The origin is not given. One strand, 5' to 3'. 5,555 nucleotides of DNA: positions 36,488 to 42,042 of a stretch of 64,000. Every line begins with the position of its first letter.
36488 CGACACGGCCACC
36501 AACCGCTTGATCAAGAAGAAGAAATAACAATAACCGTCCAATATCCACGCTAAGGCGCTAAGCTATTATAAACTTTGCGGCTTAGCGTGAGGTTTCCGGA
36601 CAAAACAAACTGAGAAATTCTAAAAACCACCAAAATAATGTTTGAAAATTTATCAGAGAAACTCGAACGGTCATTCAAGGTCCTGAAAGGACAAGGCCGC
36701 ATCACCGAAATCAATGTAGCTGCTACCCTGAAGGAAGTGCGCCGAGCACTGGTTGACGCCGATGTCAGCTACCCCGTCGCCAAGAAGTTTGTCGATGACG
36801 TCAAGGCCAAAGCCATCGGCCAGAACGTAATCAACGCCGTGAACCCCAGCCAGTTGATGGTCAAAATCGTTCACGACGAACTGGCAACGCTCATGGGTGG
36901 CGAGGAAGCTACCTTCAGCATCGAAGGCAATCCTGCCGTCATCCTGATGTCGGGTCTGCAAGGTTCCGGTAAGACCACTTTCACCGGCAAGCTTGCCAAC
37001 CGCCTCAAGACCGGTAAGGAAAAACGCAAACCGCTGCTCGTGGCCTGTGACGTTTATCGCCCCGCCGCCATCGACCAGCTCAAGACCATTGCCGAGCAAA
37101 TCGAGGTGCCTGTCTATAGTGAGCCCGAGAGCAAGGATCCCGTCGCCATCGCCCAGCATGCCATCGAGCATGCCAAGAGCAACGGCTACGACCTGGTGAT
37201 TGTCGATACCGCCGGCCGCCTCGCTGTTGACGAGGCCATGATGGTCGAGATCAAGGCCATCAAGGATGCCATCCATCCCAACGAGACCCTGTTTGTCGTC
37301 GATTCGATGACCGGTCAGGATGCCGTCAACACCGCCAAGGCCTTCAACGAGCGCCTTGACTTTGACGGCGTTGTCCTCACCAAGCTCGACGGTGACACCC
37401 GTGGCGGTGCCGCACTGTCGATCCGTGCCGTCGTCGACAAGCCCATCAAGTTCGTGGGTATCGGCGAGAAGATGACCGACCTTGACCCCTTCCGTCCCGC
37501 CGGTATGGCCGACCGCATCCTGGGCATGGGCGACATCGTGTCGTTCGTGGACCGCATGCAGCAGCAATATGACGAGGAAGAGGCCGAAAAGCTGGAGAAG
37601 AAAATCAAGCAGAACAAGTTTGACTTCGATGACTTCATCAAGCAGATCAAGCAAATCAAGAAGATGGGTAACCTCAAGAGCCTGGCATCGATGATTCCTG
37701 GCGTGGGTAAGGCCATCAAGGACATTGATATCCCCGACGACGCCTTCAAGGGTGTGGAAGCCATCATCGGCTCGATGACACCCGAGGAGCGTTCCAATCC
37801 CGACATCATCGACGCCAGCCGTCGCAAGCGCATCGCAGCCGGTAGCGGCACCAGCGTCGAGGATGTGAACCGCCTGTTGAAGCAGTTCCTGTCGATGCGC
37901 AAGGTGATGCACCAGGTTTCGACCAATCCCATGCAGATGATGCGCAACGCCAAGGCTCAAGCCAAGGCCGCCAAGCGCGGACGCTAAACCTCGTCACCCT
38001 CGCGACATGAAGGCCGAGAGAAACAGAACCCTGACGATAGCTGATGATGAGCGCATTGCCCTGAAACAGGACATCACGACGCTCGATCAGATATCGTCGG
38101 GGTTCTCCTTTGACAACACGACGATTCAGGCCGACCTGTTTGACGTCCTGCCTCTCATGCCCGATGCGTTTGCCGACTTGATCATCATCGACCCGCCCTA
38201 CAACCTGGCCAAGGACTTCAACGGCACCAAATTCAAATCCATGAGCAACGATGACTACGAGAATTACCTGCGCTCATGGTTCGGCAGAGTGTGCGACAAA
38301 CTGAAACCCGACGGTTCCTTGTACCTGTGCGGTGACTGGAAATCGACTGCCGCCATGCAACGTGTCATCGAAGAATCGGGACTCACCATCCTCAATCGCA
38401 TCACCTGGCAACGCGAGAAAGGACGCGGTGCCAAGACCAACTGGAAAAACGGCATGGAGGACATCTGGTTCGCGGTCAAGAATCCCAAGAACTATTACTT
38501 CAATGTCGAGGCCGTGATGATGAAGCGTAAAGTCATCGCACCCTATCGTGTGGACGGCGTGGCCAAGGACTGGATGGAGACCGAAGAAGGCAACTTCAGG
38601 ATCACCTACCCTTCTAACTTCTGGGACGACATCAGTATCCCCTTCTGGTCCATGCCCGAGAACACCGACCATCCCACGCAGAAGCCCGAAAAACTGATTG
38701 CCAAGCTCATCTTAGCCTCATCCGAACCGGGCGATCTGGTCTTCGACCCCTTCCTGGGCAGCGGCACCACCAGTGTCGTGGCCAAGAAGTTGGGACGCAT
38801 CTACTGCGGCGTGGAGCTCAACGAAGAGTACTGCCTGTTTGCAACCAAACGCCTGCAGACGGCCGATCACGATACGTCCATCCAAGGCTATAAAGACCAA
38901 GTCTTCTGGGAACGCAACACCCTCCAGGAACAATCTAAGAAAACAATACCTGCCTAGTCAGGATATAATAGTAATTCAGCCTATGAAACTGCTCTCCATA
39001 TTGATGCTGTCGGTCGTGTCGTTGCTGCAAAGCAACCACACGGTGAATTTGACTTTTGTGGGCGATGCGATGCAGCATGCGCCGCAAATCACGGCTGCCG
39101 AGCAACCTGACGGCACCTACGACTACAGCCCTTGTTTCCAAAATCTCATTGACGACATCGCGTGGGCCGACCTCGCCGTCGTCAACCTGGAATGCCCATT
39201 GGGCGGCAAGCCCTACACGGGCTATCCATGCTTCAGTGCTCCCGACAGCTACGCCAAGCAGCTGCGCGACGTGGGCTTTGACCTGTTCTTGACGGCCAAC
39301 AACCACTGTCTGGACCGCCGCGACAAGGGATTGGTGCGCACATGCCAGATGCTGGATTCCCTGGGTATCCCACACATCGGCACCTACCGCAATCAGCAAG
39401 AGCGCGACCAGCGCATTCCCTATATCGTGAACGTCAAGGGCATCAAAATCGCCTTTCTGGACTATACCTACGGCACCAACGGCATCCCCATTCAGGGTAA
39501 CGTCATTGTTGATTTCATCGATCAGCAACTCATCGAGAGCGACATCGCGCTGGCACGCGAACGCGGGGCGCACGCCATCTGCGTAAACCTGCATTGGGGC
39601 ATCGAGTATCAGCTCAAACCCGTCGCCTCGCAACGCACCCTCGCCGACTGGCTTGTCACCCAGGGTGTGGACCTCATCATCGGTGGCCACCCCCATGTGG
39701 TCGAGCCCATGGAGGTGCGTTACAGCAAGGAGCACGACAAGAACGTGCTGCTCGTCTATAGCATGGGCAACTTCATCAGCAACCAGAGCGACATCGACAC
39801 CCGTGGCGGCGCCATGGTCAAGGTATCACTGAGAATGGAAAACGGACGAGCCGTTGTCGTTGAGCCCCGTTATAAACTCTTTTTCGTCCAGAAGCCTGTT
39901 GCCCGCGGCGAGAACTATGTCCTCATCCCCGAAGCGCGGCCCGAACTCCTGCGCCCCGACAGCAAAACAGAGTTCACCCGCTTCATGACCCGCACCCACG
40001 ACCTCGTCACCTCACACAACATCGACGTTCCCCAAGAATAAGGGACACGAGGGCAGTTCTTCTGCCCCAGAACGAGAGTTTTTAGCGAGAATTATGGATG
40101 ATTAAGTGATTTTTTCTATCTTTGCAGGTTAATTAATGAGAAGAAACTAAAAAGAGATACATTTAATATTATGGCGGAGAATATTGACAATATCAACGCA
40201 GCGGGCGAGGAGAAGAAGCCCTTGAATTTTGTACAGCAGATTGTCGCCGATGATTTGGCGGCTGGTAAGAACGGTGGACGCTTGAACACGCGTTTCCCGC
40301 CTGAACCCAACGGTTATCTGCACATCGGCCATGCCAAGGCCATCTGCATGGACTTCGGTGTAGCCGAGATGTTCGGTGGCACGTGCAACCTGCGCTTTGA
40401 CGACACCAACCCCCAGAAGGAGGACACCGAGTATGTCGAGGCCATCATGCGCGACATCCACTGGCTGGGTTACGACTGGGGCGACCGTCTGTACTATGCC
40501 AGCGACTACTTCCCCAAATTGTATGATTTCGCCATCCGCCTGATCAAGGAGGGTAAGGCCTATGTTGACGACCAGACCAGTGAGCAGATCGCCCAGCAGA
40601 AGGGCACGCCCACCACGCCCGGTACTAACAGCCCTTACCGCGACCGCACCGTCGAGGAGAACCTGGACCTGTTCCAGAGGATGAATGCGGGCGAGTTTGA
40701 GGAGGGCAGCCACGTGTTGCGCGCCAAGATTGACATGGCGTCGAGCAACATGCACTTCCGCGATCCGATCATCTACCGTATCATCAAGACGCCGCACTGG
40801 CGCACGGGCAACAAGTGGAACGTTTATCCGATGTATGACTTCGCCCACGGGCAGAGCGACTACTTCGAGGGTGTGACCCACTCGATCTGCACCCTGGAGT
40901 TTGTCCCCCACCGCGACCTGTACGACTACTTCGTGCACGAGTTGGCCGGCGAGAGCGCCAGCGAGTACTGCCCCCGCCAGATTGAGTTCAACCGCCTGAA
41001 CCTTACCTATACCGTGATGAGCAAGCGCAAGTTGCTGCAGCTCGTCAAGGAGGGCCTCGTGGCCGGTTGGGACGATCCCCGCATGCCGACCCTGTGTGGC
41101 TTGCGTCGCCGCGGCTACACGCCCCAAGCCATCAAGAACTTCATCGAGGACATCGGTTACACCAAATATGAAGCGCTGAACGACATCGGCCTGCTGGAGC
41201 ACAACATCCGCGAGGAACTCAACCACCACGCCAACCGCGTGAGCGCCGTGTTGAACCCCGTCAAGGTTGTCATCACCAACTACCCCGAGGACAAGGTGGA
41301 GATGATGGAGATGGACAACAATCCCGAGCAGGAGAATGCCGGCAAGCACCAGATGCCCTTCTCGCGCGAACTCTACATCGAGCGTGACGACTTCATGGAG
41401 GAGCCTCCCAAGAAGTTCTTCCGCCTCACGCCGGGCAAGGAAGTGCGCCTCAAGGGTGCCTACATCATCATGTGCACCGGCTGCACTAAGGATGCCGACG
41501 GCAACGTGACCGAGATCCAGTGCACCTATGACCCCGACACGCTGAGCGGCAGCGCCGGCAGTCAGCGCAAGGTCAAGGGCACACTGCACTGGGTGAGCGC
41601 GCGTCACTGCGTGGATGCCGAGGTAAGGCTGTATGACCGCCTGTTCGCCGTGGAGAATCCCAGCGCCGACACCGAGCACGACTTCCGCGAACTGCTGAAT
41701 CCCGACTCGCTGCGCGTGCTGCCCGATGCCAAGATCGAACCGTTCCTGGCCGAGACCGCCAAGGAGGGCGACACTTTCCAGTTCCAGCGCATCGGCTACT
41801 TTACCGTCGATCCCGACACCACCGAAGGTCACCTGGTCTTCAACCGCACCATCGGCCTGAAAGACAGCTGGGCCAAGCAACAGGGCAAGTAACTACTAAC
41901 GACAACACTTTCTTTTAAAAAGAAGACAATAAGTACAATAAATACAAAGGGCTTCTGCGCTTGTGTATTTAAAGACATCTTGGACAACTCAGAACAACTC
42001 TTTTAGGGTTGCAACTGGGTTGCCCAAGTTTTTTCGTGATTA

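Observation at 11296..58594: Five secreted hydrolases of three unrelated catalytic classes share a C-terminal dockerin-like double repeat and have no recognisable T9SS sorting domain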

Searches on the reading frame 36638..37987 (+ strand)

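Call 18: search_protein_families(library=pfam, proteins=[window:36638-37987:+], max_evalue=0.01)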
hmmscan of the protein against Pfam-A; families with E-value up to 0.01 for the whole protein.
window:36638-37987:+ (449 aa): 12 families
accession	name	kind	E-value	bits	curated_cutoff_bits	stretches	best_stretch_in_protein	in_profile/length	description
PF00448.28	SRP54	-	2.8e-77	259.3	22.7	1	99-296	1-196/196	SRP54-type protein, GTPase domain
PF02978.25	SRP_SPB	-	1.3e-35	122.1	27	1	327-424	1-91/91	Signal peptide binding domain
PF02881.24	SRP54_N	-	4.5e-19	68.9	22.4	1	5-82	1-75/75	SRP54-type protein, helical bundle domain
PF06414.18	Zeta_toxin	-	1.8e-07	31.2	22.3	1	96-192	13-103/199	Zeta toxin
PF13401.12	AAA_22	-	2.4e-06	28.3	27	1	99-211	5-110/130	AAA domain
PF13479.12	AAA_24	-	0.00058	20.2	27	1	100-196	3-77/195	AAA domain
PF13671.12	AAA_33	-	0.00095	19.9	27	1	101-191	1-77/143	AAA domain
PF02492.25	cobW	-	0.00096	19.2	20.7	1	101-251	2-154/180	CobW/HypB/UreG, nucleotide-binding domain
PF19975.5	DO-GTPase1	-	0.0028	17.4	27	1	103-157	1-49/271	Double-GTPase 1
PF05729.18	NACHT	-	0.0076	16.5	26.7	0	101-131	2-32/167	NACHT domain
PF07693.20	KAP_NTPase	-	0.0092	15.7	20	0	97-318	18-130/293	KAP family P-loop domain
PF20720.3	nSTAND3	-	0.0096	16.1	27.2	0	100-125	18-43/155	Novel STAND NTPase 3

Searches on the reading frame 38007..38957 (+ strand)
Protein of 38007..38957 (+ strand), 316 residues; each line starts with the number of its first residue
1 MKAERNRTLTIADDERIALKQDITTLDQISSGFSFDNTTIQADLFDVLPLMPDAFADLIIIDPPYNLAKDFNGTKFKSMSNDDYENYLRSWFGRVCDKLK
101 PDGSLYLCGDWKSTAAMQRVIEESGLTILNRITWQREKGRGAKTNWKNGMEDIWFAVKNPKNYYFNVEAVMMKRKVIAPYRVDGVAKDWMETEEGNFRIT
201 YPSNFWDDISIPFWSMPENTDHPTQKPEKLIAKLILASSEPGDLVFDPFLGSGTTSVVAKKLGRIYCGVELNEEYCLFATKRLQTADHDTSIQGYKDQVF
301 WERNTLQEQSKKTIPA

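Call 18: search_protein_families(library=pfam, proteins=[window:38007-38957:+], max_evalue=0.01)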
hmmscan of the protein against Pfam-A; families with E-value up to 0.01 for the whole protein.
window:38007-38957:+ (316 aa): 2 families
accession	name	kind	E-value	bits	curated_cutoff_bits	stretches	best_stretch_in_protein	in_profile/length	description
PF01555.25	N6_N4_Mtase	-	7.4e-45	154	26.7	1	57-279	2-219/221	DNA methylase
PF02086.21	MethyltransfD12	-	0.00051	20.3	22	0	33-86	153-207/253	D12 class N6 adenine-specific DNA methyltransferase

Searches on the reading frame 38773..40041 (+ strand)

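Call 18: search_protein_families(library=pfam, proteins=[window:38773-40041:+], max_evalue=0.01)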
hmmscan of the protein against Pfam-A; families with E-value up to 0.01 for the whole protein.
window:38773-40041:+ (422 aa): 1 family
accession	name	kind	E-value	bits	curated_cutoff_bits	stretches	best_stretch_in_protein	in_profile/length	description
PF09587.15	PGA_cap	-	3.7e-68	230.2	27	1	93-338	2-255/255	Bacterial capsule synthesis protein PGA_cap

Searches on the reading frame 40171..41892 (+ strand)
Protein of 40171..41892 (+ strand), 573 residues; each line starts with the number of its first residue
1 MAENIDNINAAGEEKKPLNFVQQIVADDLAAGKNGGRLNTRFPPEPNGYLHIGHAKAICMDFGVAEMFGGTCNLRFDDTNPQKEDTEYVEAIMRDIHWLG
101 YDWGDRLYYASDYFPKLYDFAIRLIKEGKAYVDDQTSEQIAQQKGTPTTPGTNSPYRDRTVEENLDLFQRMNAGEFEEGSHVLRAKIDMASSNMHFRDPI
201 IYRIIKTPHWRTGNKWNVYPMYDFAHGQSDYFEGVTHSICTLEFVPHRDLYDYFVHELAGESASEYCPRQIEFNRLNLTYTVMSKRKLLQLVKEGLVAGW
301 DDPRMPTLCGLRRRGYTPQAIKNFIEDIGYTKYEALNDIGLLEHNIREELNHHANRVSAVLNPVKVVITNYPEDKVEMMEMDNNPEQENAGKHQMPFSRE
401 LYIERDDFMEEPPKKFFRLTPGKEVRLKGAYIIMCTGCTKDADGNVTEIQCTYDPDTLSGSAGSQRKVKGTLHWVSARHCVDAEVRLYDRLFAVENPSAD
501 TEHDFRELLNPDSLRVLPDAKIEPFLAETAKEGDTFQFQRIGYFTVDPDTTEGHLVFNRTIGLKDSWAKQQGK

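Call 18: search_protein_families(library=pfam, proteins=[window:40171-41892:+], max_evalue=0.01)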
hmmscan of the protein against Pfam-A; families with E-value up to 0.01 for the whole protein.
window:40171-41892:+ (573 aa): 3 families
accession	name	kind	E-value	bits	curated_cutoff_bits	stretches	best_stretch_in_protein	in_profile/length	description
PF00749.27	tRNA-synt_1c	-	5.5e-101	338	23.4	1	38-338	2-300/314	tRNA synthetases class I (E and Q), catalytic domain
PF03950.23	tRNA-synt_1c_C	-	1.1e-30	106.1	23.9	1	354-454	1-91/91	tRNA synthetases class I (E and Q), anti-codon binding domain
PF20974.2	tRNA-synt_1c_C2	-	8.2e-22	78.1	23.9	1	471-547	1-69/69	tRNA synthetases class I (E and Q), anti-codon binding domain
